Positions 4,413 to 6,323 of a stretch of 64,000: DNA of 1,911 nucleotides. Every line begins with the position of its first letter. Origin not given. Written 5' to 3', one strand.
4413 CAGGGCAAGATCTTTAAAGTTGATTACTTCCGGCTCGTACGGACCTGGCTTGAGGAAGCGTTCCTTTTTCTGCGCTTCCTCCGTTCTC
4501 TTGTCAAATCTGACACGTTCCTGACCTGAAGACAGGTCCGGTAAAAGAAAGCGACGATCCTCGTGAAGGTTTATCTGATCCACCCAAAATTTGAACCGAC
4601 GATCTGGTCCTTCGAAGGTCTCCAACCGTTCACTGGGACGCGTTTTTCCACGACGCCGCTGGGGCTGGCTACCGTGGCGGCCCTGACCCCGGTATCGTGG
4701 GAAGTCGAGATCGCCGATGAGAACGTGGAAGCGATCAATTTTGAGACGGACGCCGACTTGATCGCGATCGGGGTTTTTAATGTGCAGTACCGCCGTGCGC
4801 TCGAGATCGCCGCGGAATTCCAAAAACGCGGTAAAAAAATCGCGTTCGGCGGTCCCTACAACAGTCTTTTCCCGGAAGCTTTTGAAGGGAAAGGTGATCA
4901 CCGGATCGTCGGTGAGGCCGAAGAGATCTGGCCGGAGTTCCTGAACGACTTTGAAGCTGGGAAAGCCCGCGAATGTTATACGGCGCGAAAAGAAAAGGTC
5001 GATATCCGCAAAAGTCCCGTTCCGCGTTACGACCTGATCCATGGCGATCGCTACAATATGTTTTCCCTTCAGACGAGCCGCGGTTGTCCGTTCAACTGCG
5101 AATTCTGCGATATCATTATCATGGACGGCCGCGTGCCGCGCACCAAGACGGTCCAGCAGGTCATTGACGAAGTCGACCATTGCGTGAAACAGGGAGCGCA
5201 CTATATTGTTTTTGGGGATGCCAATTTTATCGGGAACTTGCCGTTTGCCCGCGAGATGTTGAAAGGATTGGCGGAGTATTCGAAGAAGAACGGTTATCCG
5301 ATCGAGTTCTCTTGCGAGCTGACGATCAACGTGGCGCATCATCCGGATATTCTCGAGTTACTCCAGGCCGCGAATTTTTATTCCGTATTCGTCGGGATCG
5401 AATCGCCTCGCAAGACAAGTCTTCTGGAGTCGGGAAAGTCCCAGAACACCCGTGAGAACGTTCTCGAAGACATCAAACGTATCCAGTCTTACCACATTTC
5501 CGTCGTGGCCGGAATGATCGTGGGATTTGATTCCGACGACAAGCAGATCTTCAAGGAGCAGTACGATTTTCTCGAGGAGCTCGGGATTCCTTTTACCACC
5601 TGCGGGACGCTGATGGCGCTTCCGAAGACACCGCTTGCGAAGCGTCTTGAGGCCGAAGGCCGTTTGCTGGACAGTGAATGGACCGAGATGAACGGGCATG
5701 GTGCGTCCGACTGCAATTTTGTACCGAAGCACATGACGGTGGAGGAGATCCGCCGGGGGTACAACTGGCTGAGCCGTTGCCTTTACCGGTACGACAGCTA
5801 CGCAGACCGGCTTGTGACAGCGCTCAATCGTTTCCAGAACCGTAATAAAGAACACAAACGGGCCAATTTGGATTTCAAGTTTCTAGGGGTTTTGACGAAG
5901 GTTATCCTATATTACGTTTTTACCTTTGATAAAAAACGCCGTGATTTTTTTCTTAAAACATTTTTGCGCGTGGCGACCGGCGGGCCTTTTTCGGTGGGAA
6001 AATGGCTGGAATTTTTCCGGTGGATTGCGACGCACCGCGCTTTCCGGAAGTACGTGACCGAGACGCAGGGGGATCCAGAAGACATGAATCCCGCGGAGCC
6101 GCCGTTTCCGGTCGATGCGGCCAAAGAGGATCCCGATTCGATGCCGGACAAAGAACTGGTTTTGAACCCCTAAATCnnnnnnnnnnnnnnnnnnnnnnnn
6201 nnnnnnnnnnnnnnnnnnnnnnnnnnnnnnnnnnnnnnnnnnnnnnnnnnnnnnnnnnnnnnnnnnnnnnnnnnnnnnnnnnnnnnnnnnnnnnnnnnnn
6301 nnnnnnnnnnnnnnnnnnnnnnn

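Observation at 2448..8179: Five-gene operon coupling two paralogous B12-radical-SAM enzymes to phospholipid head-group enzymes: candidate lipid-tailoring system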

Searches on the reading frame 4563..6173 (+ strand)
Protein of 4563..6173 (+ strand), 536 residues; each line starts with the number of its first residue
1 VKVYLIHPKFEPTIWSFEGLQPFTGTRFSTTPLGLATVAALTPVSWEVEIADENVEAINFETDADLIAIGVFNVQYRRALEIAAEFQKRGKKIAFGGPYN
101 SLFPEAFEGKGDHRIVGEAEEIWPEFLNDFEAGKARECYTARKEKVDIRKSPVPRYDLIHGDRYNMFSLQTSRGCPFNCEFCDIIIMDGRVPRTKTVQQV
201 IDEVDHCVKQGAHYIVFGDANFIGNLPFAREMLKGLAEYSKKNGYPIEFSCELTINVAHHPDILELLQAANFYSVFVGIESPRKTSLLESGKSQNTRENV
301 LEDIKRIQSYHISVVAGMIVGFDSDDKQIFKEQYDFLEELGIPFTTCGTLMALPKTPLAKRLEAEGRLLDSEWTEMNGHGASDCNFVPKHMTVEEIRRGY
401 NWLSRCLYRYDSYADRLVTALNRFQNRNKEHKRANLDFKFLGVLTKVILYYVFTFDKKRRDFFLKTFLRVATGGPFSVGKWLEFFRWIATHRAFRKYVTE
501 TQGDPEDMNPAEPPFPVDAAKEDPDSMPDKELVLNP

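Call 4: search_protein_families(library=pfam, proteins=[window:4563-6173:+], max_evalue=0.01)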
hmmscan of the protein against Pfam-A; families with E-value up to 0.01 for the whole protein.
window:4563-6173:+ (536 aa): 2 families
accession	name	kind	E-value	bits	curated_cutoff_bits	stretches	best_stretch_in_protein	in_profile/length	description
PF04055.27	Radical_SAM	-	2.8e-18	67.1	29.5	1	170-334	2-163/166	Radical SAM superfamily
PF13282.11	DUF4070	-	4.9e-15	56.3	22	1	356-501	1-138/144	Domain of unknown function (DUF4070)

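Call 5: search_protein_families(library=ncbifam, proteins=[window:4563-6173:+], max_evalue=0.01)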
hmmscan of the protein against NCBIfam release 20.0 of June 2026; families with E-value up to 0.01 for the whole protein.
window:4563-6173:+ (536 aa): 25 families
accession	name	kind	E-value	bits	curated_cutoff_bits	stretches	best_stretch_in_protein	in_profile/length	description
TIGR04072.2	rSAM_ladder_B12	equivalog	2.5e-22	79.1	360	1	85-370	92-380/443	lipid biosynthesis B12-binding/radical SAM protein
TIGR04479.1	bcpD_PhpK_rSAM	subfamily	1.1e-21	76.8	600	1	164-361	239-430/504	PhpK family radical SAM P-methyltransferase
TIGR04013.1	B12_SAM_MJ_1487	hypoth_equivalog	5.6e-19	68.2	251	1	48-361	28-356/382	TIGR04013 family B12-binding domain/radical SAM domain-containing protein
TIGR04014.1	B12_SAM_MJ_0865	equivalog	3.8e-16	58.9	360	1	78-360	56-356/434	methyl-coenzyme M reductase glutamine C-methyltransferase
TIGR03471.1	HpnJ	equivalog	2.3e-14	53.2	577.6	1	165-440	196-466/472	hopanoid biosynthesis associated radical SAM protein HpnJ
TIGR04295.1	B12_rSAM_oligo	hypoth_equivalog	6e-14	51.5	400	1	169-361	203-383/422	TIGR04295 family B12-binding domain-containing radical SAM protein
NF033712.0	B12_rSAM_KedN5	subfamily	5.2e-13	48.1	700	1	163-363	192-392/624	KedN5 family methylcobalamin-dependent radical SAM C-methyltransferase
NF040546.1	rSAM_CUAEP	equivalog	1e-11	44.2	500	1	31-319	12-320/468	CUAEP/CCAEP-tail radical SAM (seleno)protein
NF033070.1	rSAM_AprD4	equivalog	1.3e-11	44.1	500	1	142-344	164-370/456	AprD4 family radical SAM diol-dehydratase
NF040542.1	rSAM_RCCLKC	equivalog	1e-10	41.4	450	1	141-314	155-324/423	arsinothricin biosynthesis radical SAM protein ArsL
NF045585.1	rSAM_slr0320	equivalog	5.5e-10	38.4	775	1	166-283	235-351/511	photosystem II high light acclimation radical SAM protein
NF038361.1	rSAM_Sden_1168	equivalog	2e-08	33.2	575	1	161-350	279-459/560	Sden_1168 family B12-binding radical SAM P-methyltransferase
TIGR04367.1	HpnR_B12_rSAM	equivalog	6.2e-08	31.6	650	1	167-328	187-341/490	hopanoid C-3 methylase HpnR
TIGR02026.1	BchE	equivalog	6.3e-08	31.9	481.35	1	169-336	197-361/497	magnesium-protoporphyrin IX monomethyl ester anaerobic oxidative cyclase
TIGR01125.1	TIGR01125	equivalog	1.4e-07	30.9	356.95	1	141-340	115-316/432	30S ribosomal protein S12 methylthiotransferase RimO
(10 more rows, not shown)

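Call 7: search_solved_structures(query=window:4563-6173:+, max_evalue=1)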
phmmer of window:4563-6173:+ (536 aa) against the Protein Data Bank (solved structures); distinct sequences matched with E-value up to 1: 8.
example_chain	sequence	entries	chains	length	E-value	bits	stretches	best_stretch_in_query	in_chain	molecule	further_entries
9ccb_A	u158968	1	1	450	5.4e-11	45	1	167-359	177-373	Radical SAM core domain-containing protein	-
6fd2_B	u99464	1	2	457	6.9e-08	34.7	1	163-353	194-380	Putative apramycin biosynthetic oxidoreductase 4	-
9n1b_A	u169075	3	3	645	5.9e-07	31.6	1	143-331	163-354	Radical SAM protein | Radical SAM enzyme CysS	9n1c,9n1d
5ul2_A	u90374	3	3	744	1.2e-05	27.3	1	151-339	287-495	OxsB protein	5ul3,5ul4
2qgq_A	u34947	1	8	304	0.00028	22.8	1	170-341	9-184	Protein TM_1862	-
4jc0_A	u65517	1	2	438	0.00047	22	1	169-341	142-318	Ribosomal protein S12 methylthiotransferase RimO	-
7kdx_A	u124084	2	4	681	0.0012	20.7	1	169-256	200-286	Methyltransferase TokK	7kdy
2pq0_A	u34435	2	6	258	0.012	17.4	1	187-265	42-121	Hypothetical conserved protein GK1056 | Hypothetical conserved protein, GK1056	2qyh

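Call 9: find_homologous_proteins(query=window:4563-6173:+, max_evalue=1e-10)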
Query window:4563-6173:+ (536 aa): 7953 proteins with E <= 1e-10 among 8000 candidates; the best 120 are listed.
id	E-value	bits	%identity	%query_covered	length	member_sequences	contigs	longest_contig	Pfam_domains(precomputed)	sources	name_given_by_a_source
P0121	0.0e+0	1258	100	100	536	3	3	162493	PF04055.28,PF13282.12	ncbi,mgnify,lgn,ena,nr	ncbi:MAG TPA: radical SAM protein [Candidatus Omnitrophota bacterium]|mgnify:CR=1 FL=1|nr:radical SA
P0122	0.0e+0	1085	86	100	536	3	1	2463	PF04055.28,PF13282.12,PF02310.25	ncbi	-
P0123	0.0e+0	1073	85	100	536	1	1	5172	PF04055.28,PF13282.12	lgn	-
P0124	0.0e+0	1049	83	98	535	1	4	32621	PF04055.28,PF13282.12,PF02310.25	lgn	-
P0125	0.0e+0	1024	83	96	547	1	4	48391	PF04055.28,PF13282.12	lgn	-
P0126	0.0e+0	1020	83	96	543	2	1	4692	PF04055.28,PF13282.12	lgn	-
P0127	0.0e+0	1015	83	95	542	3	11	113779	PF04055.28,PF13282.12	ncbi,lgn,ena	-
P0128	0.0e+0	1013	83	96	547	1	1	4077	PF04055.28,PF13282.12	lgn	-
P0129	4.3e-297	1004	82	96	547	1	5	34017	PF04055.28,PF13282.12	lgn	-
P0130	4.1e-296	1001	80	99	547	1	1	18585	PF04055.28,PF13282.12,PF02310.25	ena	-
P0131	1.4e-295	999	79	99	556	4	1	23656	PF04055.28,PF13282.12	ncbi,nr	ncbi:MAG: B12-binding domain-containing radical SAM protein [Candidatus Omnitrophica bacterium]|nr:B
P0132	3.6e-294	995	79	99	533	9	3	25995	PF04055.28,PF13282.12,PF02310.25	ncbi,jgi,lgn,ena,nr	ncbi:MAG TPA: radical SAM protein [Candidatus Omnitrophota bacterium]|nr:radical SAM protein [Candid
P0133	2.9e-293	991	79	99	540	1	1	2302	PF04055.28,PF13282.12,PF02310.25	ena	-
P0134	4.4e-293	991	80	98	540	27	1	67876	PF04055.28,PF13282.12,PF02310.25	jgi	-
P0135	6.4e-292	987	80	99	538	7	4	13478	PF04055.28,PF13282.12,PF02310.25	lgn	-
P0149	3.3e-281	952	77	96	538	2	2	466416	PF04055.28,PF13282.12,PF02310.25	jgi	jgi:radical SAM superfamily enzyme YgiQ (UPF0313 family)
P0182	8.2e-271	917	72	100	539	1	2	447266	PF04055.28,PF13282.12,PF02310.25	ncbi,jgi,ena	-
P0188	2.6e-270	916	71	100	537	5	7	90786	PF04055.28,PF13282.12,PF02310.25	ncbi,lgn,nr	ncbi:MAG: DUF4070 domain-containing protein [Candidatus Omnitrophica bacterium]|nr:DUF4070 domain-co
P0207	1.6e-262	890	70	99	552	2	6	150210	PF04055.28,PF13282.12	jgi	-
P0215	6.1e-258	875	71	96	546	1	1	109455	PF04055.28,PF13282.12,PF02310.25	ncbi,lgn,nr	ncbi:MAG: DUF4070 domain-containing protein [Candidatus Omnitrophica bacterium]|nr:DUF4070 domain-co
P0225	6.3e-250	848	67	97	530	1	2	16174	PF04055.28,PF13282.12,PF02310.25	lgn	-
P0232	9.5e-229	779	64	96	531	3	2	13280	PF04055.28,PF13282.12,PF02310.25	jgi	jgi:radical SAM superfamily enzyme YgiQ (UPF0313 family)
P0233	5.4e-224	763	62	96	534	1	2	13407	PF04055.28,PF13282.12,PF02310.25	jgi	jgi:radical SAM superfamily enzyme YgiQ (UPF0313 family)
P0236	3.3e-210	717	57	98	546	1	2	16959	PF04055.28,PF13282.12,PF02310.25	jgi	jgi:radical SAM superfamily enzyme YgiQ (UPF0313 family)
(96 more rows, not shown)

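Call 29: find_encoding_contigs(protein=P0236, flank=8000, max_places=3)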
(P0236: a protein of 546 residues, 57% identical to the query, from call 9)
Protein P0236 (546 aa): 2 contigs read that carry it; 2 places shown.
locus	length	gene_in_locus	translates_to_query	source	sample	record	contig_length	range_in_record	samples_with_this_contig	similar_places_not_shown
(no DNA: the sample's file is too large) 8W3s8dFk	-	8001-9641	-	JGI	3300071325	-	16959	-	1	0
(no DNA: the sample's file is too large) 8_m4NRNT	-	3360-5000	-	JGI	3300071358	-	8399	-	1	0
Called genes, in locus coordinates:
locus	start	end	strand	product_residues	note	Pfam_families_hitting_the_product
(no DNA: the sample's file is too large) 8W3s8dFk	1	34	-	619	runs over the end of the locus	?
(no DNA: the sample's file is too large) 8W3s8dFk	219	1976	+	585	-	PF01011:PQQ, PF13360:PQQ_2, PF01011:PQQ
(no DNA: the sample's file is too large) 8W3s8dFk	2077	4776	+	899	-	PF00069:Pkinase, PF07714:PK_Tyr_Ser-Thr, PF03109:ABC1 (weak), PF01636:APH (weak), PF00930:DPPIV_N (faint), PF23381:Beta-prop_IFT122_1st (faint), PF25174:Beta-prop_THOC3 (faint), PF26549:Tricorn_N (faint), +3 more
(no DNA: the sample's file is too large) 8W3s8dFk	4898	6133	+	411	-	PF13692:Glyco_trans_1_4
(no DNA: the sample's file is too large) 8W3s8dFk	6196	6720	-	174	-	-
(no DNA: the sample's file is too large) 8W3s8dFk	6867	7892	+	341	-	PF09924:LPG_synthase_C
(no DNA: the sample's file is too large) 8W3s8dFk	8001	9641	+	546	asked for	PF02310:B12-binding (weak), PF04055:Radical_SAM, PF13282:DUF4070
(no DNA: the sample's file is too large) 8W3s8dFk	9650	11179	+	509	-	PF05893:LuxC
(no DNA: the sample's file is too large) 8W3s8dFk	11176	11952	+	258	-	PF00132:Hexapep (weak)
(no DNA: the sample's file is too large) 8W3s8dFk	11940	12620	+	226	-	-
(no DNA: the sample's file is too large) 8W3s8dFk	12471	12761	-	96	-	-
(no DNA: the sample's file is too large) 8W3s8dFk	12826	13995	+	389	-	PF04443:LuxE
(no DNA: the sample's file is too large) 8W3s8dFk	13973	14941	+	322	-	PF02273:Acyl_transf_2, PF12146:Hydrolase_4 (weak)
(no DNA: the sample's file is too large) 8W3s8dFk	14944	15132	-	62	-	?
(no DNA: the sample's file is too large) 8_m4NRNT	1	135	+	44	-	?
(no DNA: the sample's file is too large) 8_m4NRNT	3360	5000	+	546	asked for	PF02310:B12-binding (weak), PF04055:Radical_SAM, PF13282:DUF4070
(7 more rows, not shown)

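Call 30: find_encoding_contigs(protein=P0233, flank=8000, max_places=3)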
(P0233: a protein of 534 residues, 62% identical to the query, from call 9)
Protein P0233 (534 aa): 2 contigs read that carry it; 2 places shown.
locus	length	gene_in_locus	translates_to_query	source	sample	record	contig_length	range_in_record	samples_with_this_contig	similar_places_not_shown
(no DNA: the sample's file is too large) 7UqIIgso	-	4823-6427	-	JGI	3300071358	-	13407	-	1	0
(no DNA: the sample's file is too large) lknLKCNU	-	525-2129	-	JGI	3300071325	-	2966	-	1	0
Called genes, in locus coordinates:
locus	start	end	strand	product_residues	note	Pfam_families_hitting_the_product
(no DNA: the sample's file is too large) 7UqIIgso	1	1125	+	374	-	?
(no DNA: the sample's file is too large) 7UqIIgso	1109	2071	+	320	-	PF02273:Acyl_transf_2, PF12146:Hydrolase_4 (faint)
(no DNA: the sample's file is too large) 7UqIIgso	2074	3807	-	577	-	PF00501:AMP-binding, PF23562:AMP-binding_C_3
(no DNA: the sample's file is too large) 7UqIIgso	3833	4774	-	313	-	PF10118:Metal_hydrol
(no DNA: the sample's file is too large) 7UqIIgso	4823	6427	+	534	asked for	PF02310:B12-binding (weak), PF04055:Radical_SAM, PF13282:DUF4070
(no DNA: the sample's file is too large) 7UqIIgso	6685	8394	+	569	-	PF00023:Ank (faint), PF12796:Ank_2 (faint), PF13857:Ank_5 (faint), PF13637:Ank_4 (faint), PF13606:Ank_3 (faint)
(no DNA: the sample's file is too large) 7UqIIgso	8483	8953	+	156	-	-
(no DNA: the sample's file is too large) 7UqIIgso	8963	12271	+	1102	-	PF01580:FtsK_SpoIIIE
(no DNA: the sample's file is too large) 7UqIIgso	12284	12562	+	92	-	-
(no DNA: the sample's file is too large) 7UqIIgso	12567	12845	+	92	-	-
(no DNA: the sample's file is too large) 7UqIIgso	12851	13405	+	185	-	?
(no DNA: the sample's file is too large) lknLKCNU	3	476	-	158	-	?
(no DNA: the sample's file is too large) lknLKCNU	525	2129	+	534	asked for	PF02310:B12-binding (weak), PF04055:Radical_SAM, PF13282:DUF4070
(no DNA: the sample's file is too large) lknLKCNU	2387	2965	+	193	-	?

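Call 34: find_encoding_contigs(protein=P0232, flank=8000, max_places=2)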
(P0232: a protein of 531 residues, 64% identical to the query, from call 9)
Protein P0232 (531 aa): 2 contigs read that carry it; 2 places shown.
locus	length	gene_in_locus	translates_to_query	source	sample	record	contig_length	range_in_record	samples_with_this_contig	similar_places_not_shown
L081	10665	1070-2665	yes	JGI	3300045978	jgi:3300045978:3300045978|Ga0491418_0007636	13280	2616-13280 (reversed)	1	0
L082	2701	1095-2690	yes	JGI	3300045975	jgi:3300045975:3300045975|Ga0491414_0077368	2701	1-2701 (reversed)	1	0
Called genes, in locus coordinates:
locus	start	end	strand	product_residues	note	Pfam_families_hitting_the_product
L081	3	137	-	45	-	?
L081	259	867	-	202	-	-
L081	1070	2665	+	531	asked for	PF02310:B12-binding, PF04055:Radical_SAM, PF13282:DUF4070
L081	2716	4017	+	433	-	PF00067:p450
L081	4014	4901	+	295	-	PF12146:Hydrolase_4, PF00561:Abhydrolase_1, PF12697:Abhydrolase_6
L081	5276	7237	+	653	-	PF00109:ketoacyl-synt (faint), PF00108:Thiolase_N (faint), PF08545:ACP_syn_III (faint), PF08541:ACP_syn_III_C, PF14518:Haem_oxygenas_2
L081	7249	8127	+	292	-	PF01209:Ubie_methyltran (weak), PF13489:Methyltransf_23, PF00891:Methyltransf_2, PF02353:CMAS, PF08241:Methyltransf_11, PF08242:Methyltransf_12, PF13649:Methyltransf_25, PF13847:Methyltransf_31, +1 more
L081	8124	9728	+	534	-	PF04055:Radical_SAM, PF13282:DUF4070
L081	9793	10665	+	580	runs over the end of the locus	PF02310:B12-binding, PF04055:Radical_SAM, PF13282:DUF4070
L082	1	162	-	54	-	?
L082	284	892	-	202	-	-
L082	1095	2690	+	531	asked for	PF02310:B12-binding, PF04055:Radical_SAM, PF13282:DUF4070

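Call 35: find_encoding_contigs(protein=P0225, flank=8000, max_places=2)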
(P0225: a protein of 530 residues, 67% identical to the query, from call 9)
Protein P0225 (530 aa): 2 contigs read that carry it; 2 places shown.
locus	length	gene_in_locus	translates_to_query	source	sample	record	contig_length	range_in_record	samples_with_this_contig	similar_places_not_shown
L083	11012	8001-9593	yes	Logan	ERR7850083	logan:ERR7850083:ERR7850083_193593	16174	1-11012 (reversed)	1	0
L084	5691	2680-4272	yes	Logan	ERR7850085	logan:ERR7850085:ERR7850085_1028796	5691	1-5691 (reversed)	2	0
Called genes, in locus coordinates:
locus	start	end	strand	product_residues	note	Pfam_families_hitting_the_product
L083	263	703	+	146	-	-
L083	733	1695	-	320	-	PF02540:NAD_synthase, PF01171:ATP_bind_3 (weak), PF00958:GMP_synt_C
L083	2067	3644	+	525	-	PF02310:B12-binding, PF04055:Radical_SAM (faint)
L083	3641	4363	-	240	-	PF13489:Methyltransf_23, PF13847:Methyltransf_31, PF08241:Methyltransf_11, PF08242:Methyltransf_12 (weak), PF13649:Methyltransf_25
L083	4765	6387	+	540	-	PF00005:ABC_tran, PF02463:SMC_N (faint), PF13304:AAA_21 (faint), PF12848:ABC_tran_Xtn, PF00005:ABC_tran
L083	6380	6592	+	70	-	PF13275:S4_2, PF01479:S4 (weak)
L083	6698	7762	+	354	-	PF01380:SIS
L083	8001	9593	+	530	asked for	PF02310:B12-binding, PF04055:Radical_SAM, PF13282:DUF4070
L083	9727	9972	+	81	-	-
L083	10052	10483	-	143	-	PF00571:CBS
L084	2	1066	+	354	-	?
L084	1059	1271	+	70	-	PF13275:S4_2, PF01479:S4 (weak)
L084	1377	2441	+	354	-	PF01380:SIS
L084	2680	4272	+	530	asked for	PF02310:B12-binding, PF04055:Radical_SAM, PF13282:DUF4070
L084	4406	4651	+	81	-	-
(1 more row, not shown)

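Call 36: find_encoding_contigs(protein=P0207, flank=8000, max_places=2)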
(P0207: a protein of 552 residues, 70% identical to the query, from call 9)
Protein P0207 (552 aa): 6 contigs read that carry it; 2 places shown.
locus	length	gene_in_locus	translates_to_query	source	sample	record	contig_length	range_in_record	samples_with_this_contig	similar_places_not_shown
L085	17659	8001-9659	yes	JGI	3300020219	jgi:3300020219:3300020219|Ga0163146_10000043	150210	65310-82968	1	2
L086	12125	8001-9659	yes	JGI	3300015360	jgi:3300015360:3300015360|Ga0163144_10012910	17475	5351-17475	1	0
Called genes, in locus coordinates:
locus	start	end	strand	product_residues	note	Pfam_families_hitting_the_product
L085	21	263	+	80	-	PF00076:RRM_1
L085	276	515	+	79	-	PF09905:VF530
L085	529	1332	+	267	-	-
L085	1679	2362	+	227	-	-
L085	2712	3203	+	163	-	-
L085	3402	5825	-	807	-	PF03176:MMPL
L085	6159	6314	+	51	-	-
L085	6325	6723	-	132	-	PF01219:DAGK_prokar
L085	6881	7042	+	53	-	-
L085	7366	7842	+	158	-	-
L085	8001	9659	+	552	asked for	PF04055:Radical_SAM, PF13282:DUF4070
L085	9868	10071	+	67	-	PF00313:CSD, PF08206:OB_RNB (weak)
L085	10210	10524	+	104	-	PF20619:DUF6804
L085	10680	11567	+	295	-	-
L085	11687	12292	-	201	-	PF07098:DUF1360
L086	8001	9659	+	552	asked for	PF04055:Radical_SAM, PF13282:DUF4070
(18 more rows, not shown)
